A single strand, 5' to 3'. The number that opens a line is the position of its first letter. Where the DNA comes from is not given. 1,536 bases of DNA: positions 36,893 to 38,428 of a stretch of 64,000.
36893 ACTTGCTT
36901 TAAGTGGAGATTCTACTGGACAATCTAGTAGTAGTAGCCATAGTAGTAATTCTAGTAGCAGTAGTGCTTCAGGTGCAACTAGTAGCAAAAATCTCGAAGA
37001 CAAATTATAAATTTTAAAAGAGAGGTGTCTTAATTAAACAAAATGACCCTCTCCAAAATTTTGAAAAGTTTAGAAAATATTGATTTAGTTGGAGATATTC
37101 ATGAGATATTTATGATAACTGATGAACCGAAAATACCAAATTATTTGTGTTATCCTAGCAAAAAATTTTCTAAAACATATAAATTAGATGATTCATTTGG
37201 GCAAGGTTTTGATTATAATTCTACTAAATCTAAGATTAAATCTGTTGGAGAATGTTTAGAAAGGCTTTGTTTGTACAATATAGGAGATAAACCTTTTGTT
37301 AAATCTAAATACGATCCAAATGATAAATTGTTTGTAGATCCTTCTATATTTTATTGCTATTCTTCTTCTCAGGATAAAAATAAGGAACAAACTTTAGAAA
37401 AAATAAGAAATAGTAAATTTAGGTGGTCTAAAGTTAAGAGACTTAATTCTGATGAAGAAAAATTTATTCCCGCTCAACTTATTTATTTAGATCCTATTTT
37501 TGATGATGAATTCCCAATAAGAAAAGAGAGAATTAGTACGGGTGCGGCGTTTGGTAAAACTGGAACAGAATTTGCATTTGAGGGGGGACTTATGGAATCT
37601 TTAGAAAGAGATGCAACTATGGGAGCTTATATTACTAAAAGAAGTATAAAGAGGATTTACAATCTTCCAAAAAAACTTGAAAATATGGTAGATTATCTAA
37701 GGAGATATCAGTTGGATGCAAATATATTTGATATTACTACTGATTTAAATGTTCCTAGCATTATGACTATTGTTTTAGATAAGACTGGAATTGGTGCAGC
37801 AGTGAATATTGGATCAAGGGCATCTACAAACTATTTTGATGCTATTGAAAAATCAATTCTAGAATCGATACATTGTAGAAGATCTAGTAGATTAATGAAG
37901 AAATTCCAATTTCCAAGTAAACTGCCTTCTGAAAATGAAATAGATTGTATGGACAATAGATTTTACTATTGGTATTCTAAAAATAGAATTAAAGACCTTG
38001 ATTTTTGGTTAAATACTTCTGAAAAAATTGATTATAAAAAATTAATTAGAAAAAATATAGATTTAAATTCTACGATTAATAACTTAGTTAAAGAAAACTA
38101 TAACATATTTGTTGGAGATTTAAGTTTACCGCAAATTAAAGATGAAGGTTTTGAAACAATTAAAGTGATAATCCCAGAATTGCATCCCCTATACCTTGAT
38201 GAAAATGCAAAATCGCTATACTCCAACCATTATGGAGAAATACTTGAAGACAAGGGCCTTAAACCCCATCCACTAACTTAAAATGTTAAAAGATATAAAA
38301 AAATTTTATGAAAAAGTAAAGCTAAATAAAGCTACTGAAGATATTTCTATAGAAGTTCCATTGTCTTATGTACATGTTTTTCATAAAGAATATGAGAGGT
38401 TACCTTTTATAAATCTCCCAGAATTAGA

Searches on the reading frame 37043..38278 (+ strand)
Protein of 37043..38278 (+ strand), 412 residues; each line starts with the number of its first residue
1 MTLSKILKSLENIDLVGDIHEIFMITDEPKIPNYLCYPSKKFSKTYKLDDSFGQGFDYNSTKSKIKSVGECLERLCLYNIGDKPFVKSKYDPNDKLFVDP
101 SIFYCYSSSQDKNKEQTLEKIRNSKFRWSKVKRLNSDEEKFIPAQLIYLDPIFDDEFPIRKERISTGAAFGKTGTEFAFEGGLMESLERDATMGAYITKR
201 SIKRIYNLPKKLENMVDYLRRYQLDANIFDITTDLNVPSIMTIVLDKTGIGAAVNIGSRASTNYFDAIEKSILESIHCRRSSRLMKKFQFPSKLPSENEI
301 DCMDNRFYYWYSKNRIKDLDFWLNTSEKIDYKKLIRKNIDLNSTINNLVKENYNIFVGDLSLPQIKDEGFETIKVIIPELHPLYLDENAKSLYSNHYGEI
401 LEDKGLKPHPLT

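Call 9: search_protein_families(library=pfam, proteins=[window:37043-38278:+], max_evalue=0.01)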
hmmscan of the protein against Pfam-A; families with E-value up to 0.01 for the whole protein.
window:37043-38278:+ (412 aa): 1 family
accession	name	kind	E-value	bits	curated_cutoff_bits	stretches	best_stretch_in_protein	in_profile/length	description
PF02624.21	YcaO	-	6.2e-34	118.2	25.7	1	59-381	6-325/325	YcaO cyclodehydratase, ATP-ad Mg2+-binding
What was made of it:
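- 37043..38281 (+): YcaO-domain protein (412 aa), consisting of the YcaO domain only. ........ lies about 15 nt upstream. PF02624 at 6e-34 (call 9).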

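Call 10: search_protein_families(library=ncbifam, proteins=[window:37043-38278:+], max_evalue=0.01)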
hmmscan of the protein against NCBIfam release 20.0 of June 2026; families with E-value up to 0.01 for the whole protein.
window:37043-38278:+ (412 aa): 2 families
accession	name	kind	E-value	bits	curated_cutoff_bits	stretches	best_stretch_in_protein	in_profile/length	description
TIGR03604.1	TOMM_cyclo_SagD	subfamily_domain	5.7e-42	144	219.25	1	53-385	1-341/377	thiazole/oxazole-forming peptide maturase, SagD family component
TIGR03266.1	methan_mark_1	equivalog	2.8e-09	36.4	365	1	57-389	59-371/376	YcaO-related McrA-glycine thioamidation protein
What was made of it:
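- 37043..38281 (+): TIGR03604 SagD at 144 bits, below the cutoff of 219 (call 10).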

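Call 14: find_homologous_proteins(query=window:37043-38278:+, max_evalue=1e-10)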
Query window:37043-38278:+ (412 aa): 175 proteins with E <= 1e-10 among 6835 candidates; the best 120 are listed.
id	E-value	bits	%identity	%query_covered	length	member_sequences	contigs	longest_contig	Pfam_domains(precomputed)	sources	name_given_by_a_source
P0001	9.8e-276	932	100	100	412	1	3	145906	PF02624.22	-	-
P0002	4.1e-155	535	57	100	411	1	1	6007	PF02624.22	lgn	-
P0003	3.6e-150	519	55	100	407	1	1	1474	PF02624.22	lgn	-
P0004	2.3e-146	506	53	100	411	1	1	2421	PF02624.22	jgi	jgi:ribosomal protein S12 methylthiotransferase accessory factor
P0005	9.6e-145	501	53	100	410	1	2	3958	PF02624.22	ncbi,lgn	-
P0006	5.6e-143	495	54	100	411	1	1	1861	PF02624.22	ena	-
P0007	3.4e-140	486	52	100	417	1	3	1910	PF02624.22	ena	-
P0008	9.8e-140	484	51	100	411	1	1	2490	PF02624.22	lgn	-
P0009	9.3e-139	481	50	100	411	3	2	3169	PF02624.22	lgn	-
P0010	1.1e-137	478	53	100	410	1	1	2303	PF02624.22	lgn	-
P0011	3.2e-137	476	51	100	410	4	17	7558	PF02624.22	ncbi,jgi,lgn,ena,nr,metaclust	ncbi:hypothetical protein HOD20_04265 [archaeon]|jgi:thiazole/oxazole-forming peptide maturase SagD 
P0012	1.4e-133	464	50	100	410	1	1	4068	PF02624.22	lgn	-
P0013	6.6e-133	462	50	100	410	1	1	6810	PF02624.22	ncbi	-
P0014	7.0e-133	462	51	100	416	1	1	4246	PF02624.22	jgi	-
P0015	1.6e-131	457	51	100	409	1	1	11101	PF02624.22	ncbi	-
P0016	6.8e-131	455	50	100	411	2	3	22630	PF02624.22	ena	-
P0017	3.0e-129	450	50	99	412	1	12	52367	PF02624.22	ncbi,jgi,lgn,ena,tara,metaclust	jgi:thiazole/oxazole-forming peptide maturase SagD family component|tara:strand:+ start:20830 stop:2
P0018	4.0e-129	449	48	100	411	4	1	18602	PF02624.22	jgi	jgi:thiazole/oxazole-forming peptide maturase SagD family component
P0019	4.8e-129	449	48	100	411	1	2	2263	PF02624.22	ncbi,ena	-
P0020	1.8e-127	444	49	100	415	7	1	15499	PF02624.22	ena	-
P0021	3.7e-127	443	49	99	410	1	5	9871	PF02624.22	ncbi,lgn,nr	ncbi:YcaO-like family protein [Candidatus Woesearchaeota archaeon]|nr:YcaO-like family protein [Cand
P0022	6.5e-125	435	50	100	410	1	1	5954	PF02624.22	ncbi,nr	ncbi:MAG: YcaO-like family protein [Candidatus Aenigmarchaeota archaeon]|nr:YcaO-like family protein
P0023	1.7e-124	434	48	100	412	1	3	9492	PF02624.22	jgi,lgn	-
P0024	2.5e-124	434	48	99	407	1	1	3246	PF02624.22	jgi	jgi:ribosomal protein S12 methylthiotransferase accessory factor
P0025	9.9e-124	432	48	100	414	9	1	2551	PF02624.22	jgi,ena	-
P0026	1.2e-123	431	49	100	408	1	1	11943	PF02624.22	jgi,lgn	-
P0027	1.6e-123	431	49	100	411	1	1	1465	PF02624.22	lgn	-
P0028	1.6e-122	428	49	99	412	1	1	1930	PF02624.22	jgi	jgi:thiazole/oxazole-forming peptide maturase SagD family component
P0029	2.4e-122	427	49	100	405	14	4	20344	PF02624.22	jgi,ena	-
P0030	3.8e-121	423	48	100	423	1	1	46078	PF02624.22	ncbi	-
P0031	2.3e-120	420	49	99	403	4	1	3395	PF02624.22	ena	-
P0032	3.8e-120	420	48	100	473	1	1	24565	PF02624.22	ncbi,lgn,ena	-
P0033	6.0e-120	419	50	99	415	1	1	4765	PF02624.22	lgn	-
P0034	6.6e-120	419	49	99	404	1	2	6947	PF02624.22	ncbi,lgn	-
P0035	8.8e-120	419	48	100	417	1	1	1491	PF02624.22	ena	-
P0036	1.3e-118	415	53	86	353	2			PF02624.22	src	-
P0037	1.3e-118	415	47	100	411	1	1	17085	PF02624.22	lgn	-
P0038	2.4e-118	414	46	100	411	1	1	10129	PF02624.22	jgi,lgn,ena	-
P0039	3.3e-118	413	46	100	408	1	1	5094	PF02624.22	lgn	-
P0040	4.1e-118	413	47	95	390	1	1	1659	PF02624.22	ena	-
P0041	5.1e-118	413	49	100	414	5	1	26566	PF02624.22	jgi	-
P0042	1.2e-117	412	48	100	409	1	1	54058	PF02624.22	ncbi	ncbi:MAG: YcaO-like family protein [Candidatus Pacearchaeota archaeon]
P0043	1.5e-117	411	46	99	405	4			PF02624.22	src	-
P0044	2.7e-117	410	46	100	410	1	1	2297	PF02624.22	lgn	-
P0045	5.3e-117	409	47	100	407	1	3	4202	PF02624.22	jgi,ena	jgi:ribosomal protein S12 methylthiotransferase accessory factor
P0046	6.1e-117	409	48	100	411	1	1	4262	PF02624.22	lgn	-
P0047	1.0e-116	408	45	99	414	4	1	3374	PF02624.22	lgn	-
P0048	1.8e-116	408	47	100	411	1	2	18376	PF02624.22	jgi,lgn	jgi:ribosomal protein S12 methylthiotransferase accessory factor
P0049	1.8e-116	408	48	100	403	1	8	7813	PF02624.22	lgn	-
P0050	2.4e-116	407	47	99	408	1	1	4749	PF02624.22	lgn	-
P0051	2.5e-116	407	47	100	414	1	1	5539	PF02624.22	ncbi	-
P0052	3.6e-116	407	47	100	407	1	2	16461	PF02624.22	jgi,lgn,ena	-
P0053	3.0e-115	404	45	99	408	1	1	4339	PF02624.22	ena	-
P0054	3.1e-115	404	48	100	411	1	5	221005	PF02624.22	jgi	jgi:thiazole/oxazole-forming peptide maturase SagD family component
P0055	3.2e-115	404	47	100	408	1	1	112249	PF02624.22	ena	-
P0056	3.4e-115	403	47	100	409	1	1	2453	PF02624.22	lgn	-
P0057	2.4e-114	401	49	100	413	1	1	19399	PF02624.22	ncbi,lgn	ncbi:MAG: YcaO-like family protein [Candidatus Pacearchaeota archaeon]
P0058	3.6e-114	400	46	100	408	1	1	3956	PF02624.22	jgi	-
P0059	4.8e-114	400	45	100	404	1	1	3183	PF02624.22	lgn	-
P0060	4.9e-114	400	47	100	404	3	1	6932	PF02624.22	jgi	-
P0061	6.3e-114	399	46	100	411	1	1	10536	PF02624.22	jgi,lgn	jgi:thiazole/oxazole-forming peptide maturase SagD family component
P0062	8.4e-114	399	45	99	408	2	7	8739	PF02624.22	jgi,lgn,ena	-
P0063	1.3e-113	398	47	100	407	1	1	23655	PF02624.22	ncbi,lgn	-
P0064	1.4e-113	398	44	100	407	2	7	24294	PF02624.22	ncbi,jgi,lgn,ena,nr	ncbi:MAG TPA: YcaO-like family protein [Candidatus Nanoarchaeia archaeon]|nr:YcaO-like family protei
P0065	1.4e-113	398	48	95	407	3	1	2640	PF02624.22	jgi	jgi:ribosomal protein S12 methylthiotransferase accessory factor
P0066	1.8e-113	398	46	100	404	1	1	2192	PF02624.22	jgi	-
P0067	2.3e-113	397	47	94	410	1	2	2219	PF02624.22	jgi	jgi:ribosomal protein S12 methylthiotransferase accessory factor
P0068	3.5e-113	397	45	98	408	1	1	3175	PF02624.22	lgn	-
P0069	6.6e-113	396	45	100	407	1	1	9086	PF02624.22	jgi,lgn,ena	-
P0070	1.4e-112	395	46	99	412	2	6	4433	PF02624.22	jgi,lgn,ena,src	-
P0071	2.4e-112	394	47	100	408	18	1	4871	PF02624.22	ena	-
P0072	7.5e-112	392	43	100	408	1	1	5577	PF02624.22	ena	-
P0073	8.9e-112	392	44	100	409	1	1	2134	PF02624.22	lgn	-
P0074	1.6e-111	391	46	99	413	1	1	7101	PF02624.22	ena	-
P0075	2.4e-111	391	46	100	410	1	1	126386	PF02624.22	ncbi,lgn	ncbi:MAG: YcaO-like family protein [Candidatus Pacearchaeota archaeon]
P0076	3.6e-111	390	45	100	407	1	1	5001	PF02624.22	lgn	-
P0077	6.2e-111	389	44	100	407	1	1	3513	PF02624.22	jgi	-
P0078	1.0e-110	389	45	100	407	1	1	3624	PF02624.22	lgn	-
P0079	2.1e-110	388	46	100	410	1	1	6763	PF02624.22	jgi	-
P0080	2.2e-110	388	45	100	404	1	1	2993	PF02624.22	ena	-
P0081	4.2e-110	387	45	100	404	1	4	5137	PF02624.22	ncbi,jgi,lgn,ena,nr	ncbi:YcaO-like family protein [Patescibacteria group bacterium]|nr:YcaO-like family protein [Patesci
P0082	1.0e-109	385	47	100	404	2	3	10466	PF02624.22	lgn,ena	-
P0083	2.1e-109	384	45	100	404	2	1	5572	PF02624.22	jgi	-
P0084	3.4e-109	384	47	100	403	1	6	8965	PF02624.22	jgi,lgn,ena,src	-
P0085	3.7e-109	384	45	94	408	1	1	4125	PF02624.22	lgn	-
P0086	8.8e-109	382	44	100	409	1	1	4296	PF02624.22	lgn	-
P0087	1.1e-108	382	43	100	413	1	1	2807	PF02624.22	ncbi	-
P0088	1.3e-108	382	44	100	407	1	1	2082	PF02624.22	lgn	-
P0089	4.2e-108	380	47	95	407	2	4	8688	PF02624.22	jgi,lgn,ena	-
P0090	7.2e-108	379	45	100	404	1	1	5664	PF02624.22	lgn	-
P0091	8.3e-108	379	45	100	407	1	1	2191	PF02624.22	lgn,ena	-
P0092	1.7e-107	378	44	100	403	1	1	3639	PF02624.22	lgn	-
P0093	2.8e-107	377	46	99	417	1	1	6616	PF02624.22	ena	-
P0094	3.6e-107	377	45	94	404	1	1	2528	PF02624.22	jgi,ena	-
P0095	4.7e-107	377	43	100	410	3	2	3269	PF02624.22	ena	-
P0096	8.0e-107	376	45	97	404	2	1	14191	PF02624.22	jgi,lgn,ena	-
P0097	1.9e-106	375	44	99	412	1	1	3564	PF02624.22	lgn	-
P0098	2.5e-106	374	45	97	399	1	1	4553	PF02624.22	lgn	-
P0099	3.3e-106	374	43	100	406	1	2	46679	PF02624.22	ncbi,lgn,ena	-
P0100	1.3e-105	372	45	95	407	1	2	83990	PF02624.22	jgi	-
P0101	2.1e-104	368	43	100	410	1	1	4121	PF02624.22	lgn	-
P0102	2.9e-104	367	44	99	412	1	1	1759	PF02624.22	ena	-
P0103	3.7e-104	367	50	86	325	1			PF02624.22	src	-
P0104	1.4e-103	365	44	99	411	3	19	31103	PF02624.22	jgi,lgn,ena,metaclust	metaclust:\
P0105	1.4e-103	365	43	99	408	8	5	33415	PF02624.22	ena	-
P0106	1.7e-103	365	45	99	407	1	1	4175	PF02624.22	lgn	-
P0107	1.6e-101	358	42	99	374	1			PF02624.22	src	-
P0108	2.0e-100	355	41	100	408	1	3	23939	PF02624.22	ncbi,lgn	-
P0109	2.4e-100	355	41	99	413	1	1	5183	PF02624.22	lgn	-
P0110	3.7e-100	354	45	100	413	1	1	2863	PF02624.22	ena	-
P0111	2.6e-99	351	43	96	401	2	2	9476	PF02624.22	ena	-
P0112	3.1e-99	351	43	97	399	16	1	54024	PF02624.22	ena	-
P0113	5.2e-99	350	42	100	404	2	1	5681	PF02624.22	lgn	-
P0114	2.8e-98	348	43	100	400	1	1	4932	PF02624.22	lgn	-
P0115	1.9e-97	345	43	100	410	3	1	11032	PF02624.22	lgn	-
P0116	6.9e-97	343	39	100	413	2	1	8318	PF02624.22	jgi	-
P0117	8.7e-97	343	43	99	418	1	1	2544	PF02624.22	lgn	-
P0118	1.3e-96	342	43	99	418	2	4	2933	PF02624.22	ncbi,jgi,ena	jgi:ribosomal protein S12 methylthiotransferase accessory factor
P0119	2.9e-96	341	41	100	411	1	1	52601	PF02624.22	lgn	-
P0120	3.2e-96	341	42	99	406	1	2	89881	PF02624.22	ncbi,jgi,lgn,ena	-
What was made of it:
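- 37043..38281 (+): At least 175 homologues found (call 14).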

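Call 18: find_related_loci(query=A1, collection=genome_contigs, flank=6000)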
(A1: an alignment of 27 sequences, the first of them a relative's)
Query A1 (412 aa) in genome_contigs; peptide patterns used: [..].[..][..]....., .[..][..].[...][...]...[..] (x = any residue, [..] = any of these).
600 stretches matched a pattern (row limit reached: there are more); 171 encode a relative of the query (tblastn E <= 1e-3); the best 80 are kept; 80 distinct loci.
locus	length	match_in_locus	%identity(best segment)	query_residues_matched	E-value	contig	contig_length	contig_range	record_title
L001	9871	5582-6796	49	7-412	1e-135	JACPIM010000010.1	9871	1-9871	MAG: Candidatus Woesearchaeota archaeon isolate NC_groundwater_440_Ag_B-0.1um_30_18 GD18-4_B1_scaffold_631923, whole gen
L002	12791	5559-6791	49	1-412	5e-135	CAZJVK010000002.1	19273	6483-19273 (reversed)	MAG TPA_asm: uncultured Candidatus Saccharibacteria bacterium isolate binchicken_co181_162 genome assembly, contig: NODE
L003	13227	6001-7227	48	1-412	5e-124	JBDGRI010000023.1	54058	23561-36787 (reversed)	MAG: Candidatus Pacearchaeota archaeon isolate DAL-Ass_45_63C1R DAL-Ass_45_63C1R_23, whole genome shotgun sequence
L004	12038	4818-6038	47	3-412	1e-119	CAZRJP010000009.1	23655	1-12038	MAG TPA_asm: Candidatus Woesearchaeota archaeon isolate SRP141376_co1_55 genome assembly, contig: NODE_4684_length_23655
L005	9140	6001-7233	44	1-412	3e-118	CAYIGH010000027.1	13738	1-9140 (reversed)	MAG TPA_asm: Candidatus Woesearchaeota archaeon isolate ERP119705_co24_289 genome assembly, contig: NODE_5635_length_137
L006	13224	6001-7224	43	3-412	9e-116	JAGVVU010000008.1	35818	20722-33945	MAG: Candidatus Aenigmatarchaeota archaeon isolate RIFCSPLOWO2_01_FULL_48_10 rifcsplowo2_01_scaffold_28685, whole genome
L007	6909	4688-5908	43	3-412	2e-111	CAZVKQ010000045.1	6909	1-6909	MAG TPA_asm: Candidatus Woesearchaeota archaeon isolate SRP269290_co4_219 genome assembly, contig: NODE_10740_length_690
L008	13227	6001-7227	38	1-411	1e-101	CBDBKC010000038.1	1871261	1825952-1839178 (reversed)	MAG: Bryobacterales bacterium isolate 5f91f12a-28cc-4e70-8e9f-3aed67d6a3bc genome assembly, contig: contig_38, whole gen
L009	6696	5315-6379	31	19-389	1e-57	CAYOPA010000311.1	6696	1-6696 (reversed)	MAG TPA_asm: uncultured Bryobacterales bacterium isolate SRP072547_co1_71 genome assembly, contig: NODE_24914_length_669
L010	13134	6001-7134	31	11-388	2e-44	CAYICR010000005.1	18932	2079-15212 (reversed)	MAG TPA_asm: uncultured Gammaproteobacteria bacterium isolate ERP119705_co18_657 genome assembly, contig: NODE_3491_leng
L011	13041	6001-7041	25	55-384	9e-28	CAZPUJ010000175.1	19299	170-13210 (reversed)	MAG TPA_asm: uncultured Planctomycetaceae bacterium isolate binchicken_co165_362 genome assembly, contig: k141_1051961,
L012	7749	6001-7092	25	52-410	6e-27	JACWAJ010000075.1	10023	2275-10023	MAG: bacterium isolate B_DOR_08 k141_483779, whole genome shotgun sequence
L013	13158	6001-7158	28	25-410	2e-29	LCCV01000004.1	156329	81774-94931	MAG: Parcubacteria group bacterium GW2011_GWA2_42_14 UV01_C0004, whole genome shotgun sequence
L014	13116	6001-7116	25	55-411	1e-23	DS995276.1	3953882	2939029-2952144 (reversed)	Rhodobacteraceae bacterium HTCC2083 scf_1106200183017 genomic scaffold, whole genome shotgun sequence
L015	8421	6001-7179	25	29-410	6e-23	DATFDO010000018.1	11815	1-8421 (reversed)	MAG TPA_asm: Pseudonocardiaceae bacterium isolate SMAG_U8582 k141_1765213, whole genome shotgun sequence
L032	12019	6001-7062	21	14-383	9e-15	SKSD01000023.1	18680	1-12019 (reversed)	MAG: Halobacteriales archaeon isolate CSSed162cmA_512 CSSed16-2cmA-6635, whole genome shotgun sequence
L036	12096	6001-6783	25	53-318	8e-14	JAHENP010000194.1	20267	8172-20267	MAG: Haloferacaceae archaeon isolate BinSanityLC-kmean-bin_53-bin_0-refined_2 c_000007143519, whole genome shotgun seque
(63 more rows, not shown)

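Call 21: find_related_loci(query=A1, collection=metagenome_contigs, flank=5000)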
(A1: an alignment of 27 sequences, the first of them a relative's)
Query A1 (412 aa) in metagenome_contigs; peptide patterns used: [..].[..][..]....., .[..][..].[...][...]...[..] (x = any residue, [..] = any of these).
600 stretches matched a pattern (row limit reached: there are more); 198 encode a relative of the query (tblastn E <= 1e-3); the best 80 are kept; 79 distinct loci.
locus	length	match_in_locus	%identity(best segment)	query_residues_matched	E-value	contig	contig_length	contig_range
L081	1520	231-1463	48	1-412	1e-148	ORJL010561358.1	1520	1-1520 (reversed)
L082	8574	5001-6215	50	7-412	5e-136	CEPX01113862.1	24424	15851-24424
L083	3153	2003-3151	49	1-384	2e-131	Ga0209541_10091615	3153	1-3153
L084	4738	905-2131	48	3-412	8e-124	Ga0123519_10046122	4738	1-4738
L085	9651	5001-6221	44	3-412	3e-119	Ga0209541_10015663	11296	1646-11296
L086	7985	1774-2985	47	3-412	1e-119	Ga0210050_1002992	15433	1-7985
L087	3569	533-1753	45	3-412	7e-121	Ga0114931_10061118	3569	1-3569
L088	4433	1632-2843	46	4-412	3e-119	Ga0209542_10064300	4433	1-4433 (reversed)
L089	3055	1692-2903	45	3-412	2e-119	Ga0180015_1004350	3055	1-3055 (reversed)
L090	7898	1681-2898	45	1-412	4e-115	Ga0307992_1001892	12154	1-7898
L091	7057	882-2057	45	15-412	4e-112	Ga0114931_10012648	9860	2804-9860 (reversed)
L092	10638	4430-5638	44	6-412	5e-110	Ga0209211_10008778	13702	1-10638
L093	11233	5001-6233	49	1-412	2e-135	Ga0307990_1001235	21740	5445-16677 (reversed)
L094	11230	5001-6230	39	1-411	2e-105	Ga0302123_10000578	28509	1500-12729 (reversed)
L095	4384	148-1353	35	1-412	9e-85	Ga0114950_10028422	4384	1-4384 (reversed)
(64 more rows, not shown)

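Call 30: find_encoding_contigs(protein=P0002, flank=4000, max_places=2)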
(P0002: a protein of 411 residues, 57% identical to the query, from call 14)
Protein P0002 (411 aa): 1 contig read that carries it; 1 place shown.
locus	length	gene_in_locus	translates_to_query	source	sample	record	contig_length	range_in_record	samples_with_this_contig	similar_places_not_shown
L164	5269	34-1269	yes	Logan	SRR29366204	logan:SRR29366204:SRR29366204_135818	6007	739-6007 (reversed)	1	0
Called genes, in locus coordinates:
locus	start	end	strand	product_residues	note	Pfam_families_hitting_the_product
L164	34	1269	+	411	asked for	PF02624:YcaO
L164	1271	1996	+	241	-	PF00881:Nitroreductase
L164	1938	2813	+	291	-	PF10026:DUF2268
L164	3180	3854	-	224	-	PF14528:LAGLIDADG_3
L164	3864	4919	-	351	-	PF13353:Fer4_12 (weak), PF04055:Radical_SAM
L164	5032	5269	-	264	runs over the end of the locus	-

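Call 31: find_encoding_contigs(protein=P0005, flank=4000, max_places=2)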
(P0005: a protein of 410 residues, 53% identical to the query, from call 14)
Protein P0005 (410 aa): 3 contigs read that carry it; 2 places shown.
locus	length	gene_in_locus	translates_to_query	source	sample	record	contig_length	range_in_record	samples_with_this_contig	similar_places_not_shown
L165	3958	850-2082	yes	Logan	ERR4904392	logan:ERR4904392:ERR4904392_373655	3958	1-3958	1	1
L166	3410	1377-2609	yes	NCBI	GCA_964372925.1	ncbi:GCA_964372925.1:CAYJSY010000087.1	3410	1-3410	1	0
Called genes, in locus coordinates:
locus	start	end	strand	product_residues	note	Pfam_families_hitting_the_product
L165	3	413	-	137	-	?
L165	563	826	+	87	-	-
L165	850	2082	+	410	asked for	PF02624:YcaO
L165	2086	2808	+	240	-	PF00881:Nitroreductase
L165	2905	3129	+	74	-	-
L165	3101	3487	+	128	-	PF01850:PIN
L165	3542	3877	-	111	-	-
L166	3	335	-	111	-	?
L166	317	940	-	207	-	PF22600:MTPAP-like_central (weak), PF01909:NTP_transf_2, PF18765:Polbeta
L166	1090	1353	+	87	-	-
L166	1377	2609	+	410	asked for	PF02624:YcaO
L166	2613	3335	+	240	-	PF00881:Nitroreductase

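Call 32: find_encoding_contigs(protein=P0004, flank=3000, max_places=2)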
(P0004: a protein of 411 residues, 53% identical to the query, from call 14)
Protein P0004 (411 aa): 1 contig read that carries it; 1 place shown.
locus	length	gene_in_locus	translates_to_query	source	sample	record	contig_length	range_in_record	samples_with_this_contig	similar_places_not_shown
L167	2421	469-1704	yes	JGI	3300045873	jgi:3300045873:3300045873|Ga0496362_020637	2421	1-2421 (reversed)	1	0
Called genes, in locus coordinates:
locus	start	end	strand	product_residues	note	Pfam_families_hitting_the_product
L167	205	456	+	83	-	-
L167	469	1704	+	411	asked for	PF02624:YcaO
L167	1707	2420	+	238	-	?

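Call 33: find_encoding_contigs(protein=P0010, flank=3000, max_places=2)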
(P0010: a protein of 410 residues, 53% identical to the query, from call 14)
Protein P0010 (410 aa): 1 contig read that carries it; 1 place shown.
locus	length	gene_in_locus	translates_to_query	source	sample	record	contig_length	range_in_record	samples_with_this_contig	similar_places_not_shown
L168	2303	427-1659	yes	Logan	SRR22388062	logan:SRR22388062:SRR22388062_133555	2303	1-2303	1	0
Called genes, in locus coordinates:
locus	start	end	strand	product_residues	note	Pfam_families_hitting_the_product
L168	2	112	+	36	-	?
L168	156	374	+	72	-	-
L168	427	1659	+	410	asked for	PF02624:YcaO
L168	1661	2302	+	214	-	?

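Call 35: find_encoding_contigs(protein=P0006, flank=2000, max_places=2)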
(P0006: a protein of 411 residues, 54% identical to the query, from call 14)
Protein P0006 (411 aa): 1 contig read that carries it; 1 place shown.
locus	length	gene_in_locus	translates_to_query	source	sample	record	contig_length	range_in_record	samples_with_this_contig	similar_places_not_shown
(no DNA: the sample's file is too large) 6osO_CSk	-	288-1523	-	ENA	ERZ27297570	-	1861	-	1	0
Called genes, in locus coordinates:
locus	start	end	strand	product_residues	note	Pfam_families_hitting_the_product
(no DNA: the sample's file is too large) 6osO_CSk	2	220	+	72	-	?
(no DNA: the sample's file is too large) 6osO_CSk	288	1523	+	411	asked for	PF02624:YcaO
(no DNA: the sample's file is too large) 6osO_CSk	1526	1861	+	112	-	?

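Call 36: find_encoding_contigs(protein=P0008, flank=2000, max_places=2)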
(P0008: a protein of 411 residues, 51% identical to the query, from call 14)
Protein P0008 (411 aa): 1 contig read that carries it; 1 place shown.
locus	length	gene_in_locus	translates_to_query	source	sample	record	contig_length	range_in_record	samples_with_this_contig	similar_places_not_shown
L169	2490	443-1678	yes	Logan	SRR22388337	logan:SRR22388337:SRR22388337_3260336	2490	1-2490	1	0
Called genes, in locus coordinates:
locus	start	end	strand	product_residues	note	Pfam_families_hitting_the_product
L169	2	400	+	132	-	?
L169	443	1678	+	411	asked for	PF02624:YcaO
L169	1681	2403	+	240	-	PF00881:Nitroreductase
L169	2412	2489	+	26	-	?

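Call 37: find_encoding_contigs(protein=P0009, flank=2000, max_places=2)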
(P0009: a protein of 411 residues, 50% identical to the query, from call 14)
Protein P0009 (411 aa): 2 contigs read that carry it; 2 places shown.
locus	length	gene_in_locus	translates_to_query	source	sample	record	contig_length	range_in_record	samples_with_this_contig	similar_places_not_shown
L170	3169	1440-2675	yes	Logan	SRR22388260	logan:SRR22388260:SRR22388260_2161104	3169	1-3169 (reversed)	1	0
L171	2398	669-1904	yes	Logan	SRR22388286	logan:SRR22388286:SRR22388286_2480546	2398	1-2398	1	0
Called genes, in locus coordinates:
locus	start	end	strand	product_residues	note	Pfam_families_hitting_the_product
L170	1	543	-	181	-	?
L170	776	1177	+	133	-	-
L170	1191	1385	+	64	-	-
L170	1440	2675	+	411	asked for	PF02624:YcaO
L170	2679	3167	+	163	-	?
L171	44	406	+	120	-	-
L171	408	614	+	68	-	-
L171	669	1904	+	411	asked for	PF02624:YcaO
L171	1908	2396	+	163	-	?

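Call 38: find_encoding_contigs(protein=P0003, flank=2000, max_places=2)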
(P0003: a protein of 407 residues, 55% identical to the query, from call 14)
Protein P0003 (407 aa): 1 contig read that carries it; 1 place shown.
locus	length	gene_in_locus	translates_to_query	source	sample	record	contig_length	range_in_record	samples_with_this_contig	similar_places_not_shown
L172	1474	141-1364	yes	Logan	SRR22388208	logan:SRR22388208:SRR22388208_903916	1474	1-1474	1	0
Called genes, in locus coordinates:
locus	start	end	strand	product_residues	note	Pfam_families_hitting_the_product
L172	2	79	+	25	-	?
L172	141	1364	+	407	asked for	PF02624:YcaO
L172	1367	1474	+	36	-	?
